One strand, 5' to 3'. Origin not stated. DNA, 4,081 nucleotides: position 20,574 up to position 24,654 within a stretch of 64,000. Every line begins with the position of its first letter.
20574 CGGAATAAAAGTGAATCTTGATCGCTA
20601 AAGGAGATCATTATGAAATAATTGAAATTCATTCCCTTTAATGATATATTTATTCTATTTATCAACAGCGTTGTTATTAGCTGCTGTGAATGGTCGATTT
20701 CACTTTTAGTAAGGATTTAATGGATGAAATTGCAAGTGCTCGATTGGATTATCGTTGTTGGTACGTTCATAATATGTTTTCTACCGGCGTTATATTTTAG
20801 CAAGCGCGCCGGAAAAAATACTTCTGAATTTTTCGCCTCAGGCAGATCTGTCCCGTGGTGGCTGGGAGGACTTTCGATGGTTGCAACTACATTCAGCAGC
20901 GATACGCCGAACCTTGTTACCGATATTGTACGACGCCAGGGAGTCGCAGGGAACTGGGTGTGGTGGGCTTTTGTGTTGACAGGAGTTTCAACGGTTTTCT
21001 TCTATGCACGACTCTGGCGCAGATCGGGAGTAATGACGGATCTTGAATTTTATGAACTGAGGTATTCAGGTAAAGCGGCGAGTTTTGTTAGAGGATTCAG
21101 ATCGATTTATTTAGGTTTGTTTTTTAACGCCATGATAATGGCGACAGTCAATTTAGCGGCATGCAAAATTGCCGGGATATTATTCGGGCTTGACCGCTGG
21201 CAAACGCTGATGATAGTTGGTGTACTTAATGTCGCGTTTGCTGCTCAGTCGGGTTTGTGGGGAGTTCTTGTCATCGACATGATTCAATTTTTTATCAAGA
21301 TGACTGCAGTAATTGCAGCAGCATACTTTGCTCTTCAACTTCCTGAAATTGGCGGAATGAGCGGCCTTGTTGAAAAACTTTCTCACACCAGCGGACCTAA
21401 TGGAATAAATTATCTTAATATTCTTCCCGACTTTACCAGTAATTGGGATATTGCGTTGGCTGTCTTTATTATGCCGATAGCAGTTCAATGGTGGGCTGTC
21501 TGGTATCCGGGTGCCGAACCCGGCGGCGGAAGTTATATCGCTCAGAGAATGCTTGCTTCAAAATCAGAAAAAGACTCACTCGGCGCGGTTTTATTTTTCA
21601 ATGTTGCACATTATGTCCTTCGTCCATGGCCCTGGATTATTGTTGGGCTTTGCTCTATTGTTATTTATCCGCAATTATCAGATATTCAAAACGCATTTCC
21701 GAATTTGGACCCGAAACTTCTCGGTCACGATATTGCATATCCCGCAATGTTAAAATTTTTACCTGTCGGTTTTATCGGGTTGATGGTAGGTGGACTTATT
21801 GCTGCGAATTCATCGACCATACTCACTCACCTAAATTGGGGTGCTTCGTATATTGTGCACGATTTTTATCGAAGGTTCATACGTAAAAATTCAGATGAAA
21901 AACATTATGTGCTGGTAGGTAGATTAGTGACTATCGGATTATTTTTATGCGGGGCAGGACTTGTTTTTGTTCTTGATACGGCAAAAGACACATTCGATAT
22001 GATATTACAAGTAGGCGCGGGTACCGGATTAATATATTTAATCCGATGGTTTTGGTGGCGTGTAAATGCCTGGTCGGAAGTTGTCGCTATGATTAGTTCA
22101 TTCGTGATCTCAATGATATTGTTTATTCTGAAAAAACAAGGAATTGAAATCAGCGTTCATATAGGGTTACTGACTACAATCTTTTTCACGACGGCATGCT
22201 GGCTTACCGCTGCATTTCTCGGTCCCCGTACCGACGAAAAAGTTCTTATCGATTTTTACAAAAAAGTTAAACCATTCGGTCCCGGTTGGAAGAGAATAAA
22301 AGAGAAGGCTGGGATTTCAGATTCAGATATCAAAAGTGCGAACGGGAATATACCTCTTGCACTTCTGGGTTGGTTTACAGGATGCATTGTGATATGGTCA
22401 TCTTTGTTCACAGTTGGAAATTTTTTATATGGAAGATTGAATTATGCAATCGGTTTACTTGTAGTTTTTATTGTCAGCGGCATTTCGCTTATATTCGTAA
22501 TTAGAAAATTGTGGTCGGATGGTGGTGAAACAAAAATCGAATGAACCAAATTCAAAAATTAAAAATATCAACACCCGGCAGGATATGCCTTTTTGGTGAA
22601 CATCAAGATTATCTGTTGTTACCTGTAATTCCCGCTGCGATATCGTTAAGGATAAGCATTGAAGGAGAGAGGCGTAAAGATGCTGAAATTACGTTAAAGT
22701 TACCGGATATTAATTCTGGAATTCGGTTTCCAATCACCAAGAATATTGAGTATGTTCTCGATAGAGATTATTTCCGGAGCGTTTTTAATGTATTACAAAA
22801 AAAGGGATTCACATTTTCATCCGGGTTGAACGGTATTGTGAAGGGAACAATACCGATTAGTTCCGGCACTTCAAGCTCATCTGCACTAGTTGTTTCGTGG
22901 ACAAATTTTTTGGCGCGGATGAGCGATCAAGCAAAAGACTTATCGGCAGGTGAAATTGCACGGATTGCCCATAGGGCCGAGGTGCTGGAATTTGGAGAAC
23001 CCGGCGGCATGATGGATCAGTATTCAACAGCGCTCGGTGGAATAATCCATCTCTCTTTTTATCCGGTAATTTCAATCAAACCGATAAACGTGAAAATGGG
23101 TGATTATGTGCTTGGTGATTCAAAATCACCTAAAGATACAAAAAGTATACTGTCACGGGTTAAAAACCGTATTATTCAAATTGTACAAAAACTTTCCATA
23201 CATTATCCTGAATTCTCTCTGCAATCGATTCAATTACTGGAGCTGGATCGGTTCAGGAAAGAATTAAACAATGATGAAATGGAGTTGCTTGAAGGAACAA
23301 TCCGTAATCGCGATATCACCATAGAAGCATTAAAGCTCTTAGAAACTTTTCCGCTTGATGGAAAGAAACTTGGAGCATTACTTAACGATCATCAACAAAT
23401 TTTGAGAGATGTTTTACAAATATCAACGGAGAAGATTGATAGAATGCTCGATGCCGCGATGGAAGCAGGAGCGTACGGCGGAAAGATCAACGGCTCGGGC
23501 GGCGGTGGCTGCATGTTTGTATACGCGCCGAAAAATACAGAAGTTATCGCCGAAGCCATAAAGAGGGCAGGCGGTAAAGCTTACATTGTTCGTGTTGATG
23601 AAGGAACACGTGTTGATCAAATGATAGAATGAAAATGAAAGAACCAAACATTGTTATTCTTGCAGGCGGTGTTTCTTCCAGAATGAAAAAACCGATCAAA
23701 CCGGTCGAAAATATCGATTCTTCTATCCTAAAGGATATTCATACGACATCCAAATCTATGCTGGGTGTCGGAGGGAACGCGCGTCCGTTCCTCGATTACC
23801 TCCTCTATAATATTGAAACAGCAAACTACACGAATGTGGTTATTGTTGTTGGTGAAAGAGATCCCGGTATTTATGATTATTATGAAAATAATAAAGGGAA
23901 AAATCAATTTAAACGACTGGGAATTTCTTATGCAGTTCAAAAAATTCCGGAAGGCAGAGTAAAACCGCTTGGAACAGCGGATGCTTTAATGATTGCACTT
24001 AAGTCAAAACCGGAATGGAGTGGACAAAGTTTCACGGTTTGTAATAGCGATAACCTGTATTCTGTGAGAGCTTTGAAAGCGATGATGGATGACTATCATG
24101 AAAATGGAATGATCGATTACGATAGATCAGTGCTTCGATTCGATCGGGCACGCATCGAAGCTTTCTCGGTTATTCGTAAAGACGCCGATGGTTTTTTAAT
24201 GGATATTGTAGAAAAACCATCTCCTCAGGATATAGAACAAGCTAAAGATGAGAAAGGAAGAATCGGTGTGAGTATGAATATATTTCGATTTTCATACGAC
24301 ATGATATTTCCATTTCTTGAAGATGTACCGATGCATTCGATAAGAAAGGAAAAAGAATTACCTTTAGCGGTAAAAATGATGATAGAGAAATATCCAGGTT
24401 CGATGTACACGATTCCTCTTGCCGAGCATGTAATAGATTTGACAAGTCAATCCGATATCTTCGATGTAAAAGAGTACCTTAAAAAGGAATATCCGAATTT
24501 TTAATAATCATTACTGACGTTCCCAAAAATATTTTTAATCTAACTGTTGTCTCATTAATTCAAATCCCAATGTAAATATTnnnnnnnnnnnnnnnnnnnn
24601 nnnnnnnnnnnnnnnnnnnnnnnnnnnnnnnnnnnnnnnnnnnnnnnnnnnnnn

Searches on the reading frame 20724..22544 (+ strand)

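Call 14: search_protein_families(library=pfam, proteins=[window:20724-22544:+], max_evalue=0.00001)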
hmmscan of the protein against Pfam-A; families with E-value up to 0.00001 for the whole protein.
window:20724-22544:+ (606 aa): 1 family
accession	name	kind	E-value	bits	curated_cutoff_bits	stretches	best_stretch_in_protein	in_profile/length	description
PF00474.23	SSF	-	6.3e-20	71.9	22.8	1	36-454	1-401/406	Sodium:solute symporter family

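Call 31: search_protein_families(library=ncbifam, proteins=[window:20724-22544:+], max_evalue=0.00001)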
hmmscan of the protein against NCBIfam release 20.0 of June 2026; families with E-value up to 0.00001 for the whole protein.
window:20724-22544:+ (606 aa): 4 families
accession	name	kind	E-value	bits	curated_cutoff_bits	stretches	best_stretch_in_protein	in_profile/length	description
TIGR00813.1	sss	superfamily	7.4e-31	107.6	184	1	36-457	1-409/411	sodium/solute symporter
TIGR02121.1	Na_Pro_sym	equivalog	2.9e-13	49.4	515.5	1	9-470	4-441/488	sodium/proline symporter PutP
NF007790.0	PRK10484.1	equivalog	3.8e-10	39.2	401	1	14-491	13-472/527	solute:sodium symporter family transporter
TIGR03648.1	Na_symport_lg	subfamily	3.3e-06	25.8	320.75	0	345-474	357-488/547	VC_2705 family sodium/solute symporter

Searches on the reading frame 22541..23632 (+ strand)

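Call 14: search_protein_families(library=pfam, proteins=[window:22541-23632:+], max_evalue=0.00001)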
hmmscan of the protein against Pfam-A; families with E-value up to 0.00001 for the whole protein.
window:22541-23632:+ (363 aa): 3 families
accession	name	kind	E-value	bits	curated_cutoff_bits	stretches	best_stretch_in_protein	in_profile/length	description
PF00288.32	GHMP_kinases_N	-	2.5e-13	50.5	22.3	1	77-167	2-87/87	GHMP kinases N terminal domain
PF08544.19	GHMP_kinases_C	-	6.3e-11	43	21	1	272-342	8-81/85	GHMP kinases C terminal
PF10509.15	GalKase_gal_bdg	-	2.2e-08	34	23.1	1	9-40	14-45/49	Galactokinase galactose-binding signature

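Call 31: search_protein_families(library=ncbifam, proteins=[window:22541-23632:+], max_evalue=0.00001)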
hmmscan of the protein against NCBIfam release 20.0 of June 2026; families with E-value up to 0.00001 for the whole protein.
window:22541-23632:+ (363 aa): 8 families
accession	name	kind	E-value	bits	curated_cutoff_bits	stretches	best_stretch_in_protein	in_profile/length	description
NF003036.0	PRK03926.1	equivalog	9.4e-38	130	403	1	8-360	3-300/302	mevalonate kinase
NF003006.0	PRK03817.1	equivalog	2.3e-33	115.6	443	1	7-343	2-328/352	galactokinase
TIGR00131.1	gal_kin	equivalog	7.7e-31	107.3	226.65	1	5-340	16-358/388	galactokinase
NF003472.0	PRK05101.1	equivalog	5.3e-30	104.6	499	1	5-340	19-356/382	galactokinase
NF003705.0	PRK05322.1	equivalog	3.2e-27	95.3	385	1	8-331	21-351/388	galactokinase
TIGR00549.1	mevalon_kin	equivalog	9.1e-27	94.2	163.05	1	12-327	2-275/276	mevalonate kinase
NF001816.0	PRK00555.1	equivalog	1.4e-25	90.1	509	2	8-166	4-160/363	galactokinase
NF049969.1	GlMnHpPKinHddA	equivalog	6.2e-22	78.5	600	2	29-176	31-176/338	D-glycero-D-manno-heptose 7-phosphate kinase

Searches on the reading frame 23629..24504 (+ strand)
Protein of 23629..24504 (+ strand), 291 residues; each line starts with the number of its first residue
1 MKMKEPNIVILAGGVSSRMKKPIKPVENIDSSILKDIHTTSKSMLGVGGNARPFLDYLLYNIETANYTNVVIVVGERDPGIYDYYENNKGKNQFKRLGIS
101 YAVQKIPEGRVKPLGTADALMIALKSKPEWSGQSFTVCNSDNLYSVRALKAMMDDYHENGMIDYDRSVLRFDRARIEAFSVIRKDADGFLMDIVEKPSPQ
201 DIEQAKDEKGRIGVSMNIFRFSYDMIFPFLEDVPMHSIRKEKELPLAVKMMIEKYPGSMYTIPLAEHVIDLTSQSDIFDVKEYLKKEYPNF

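Call 14: search_protein_families(library=pfam, proteins=[window:23629-24504:+], max_evalue=0.00001)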
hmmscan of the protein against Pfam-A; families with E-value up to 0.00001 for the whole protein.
window:23629-24504:+ (291 aa): 1 family
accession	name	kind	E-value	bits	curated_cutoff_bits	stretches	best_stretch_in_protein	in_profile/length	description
PF00483.29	NTP_transferase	-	1.6e-12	48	21.2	1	39-231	19-190/245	Nucleotidyl transferase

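Call 31: search_protein_families(library=ncbifam, proteins=[window:23629-24504:+], max_evalue=0.00001)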
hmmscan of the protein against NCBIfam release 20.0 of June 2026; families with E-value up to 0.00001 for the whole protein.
window:23629-24504:+ (291 aa): 8 families
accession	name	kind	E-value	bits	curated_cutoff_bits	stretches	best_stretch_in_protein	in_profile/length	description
TIGR03992.1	Arch_glmU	subfamily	9.4e-15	54.4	292.1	1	38-285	19-228/393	bifunctional sugar-1-phosphate nucleotidylyltransferase/acetyltransferase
NF041313.1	UDPGP_AglF_Halo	equivalog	1.3e-08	34.6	400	1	40-277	21-227/234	UTP--glucose-1-phosphate uridylyltransferase AglF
NF002023.0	PRK00844.1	subfamily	2.1e-07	30.1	458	1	41-230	28-212/408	glucose-1-phosphate adenylyltransferase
TIGR02091.1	glgC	equivalog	2.4e-07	30.1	424.9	1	108-232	89-209/364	glucose-1-phosphate adenylyltransferase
TIGR01208.1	rmlA_long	equivalog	7.4e-07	28.4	320.25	1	38-256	18-207/353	glucose-1-phosphate thymidylyltransferase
NF010934.1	PRK14354.1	equivalog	1e-06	27.6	450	1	52-255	27-206/447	bifunctional UDP-N-acetylglucosamine diphosphorylase/glucosamine-1-phosphate N-acetyltransferase GlmU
NF002772.0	PRK02862.1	equivalog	2.7e-06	26.4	537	1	107-215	91-197/429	glucose-1-phosphate adenylyltransferase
NF001947.0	PRK00725.1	subfamily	3.6e-06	26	470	1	114-232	112-226/426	glucose-1-phosphate adenylyltransferase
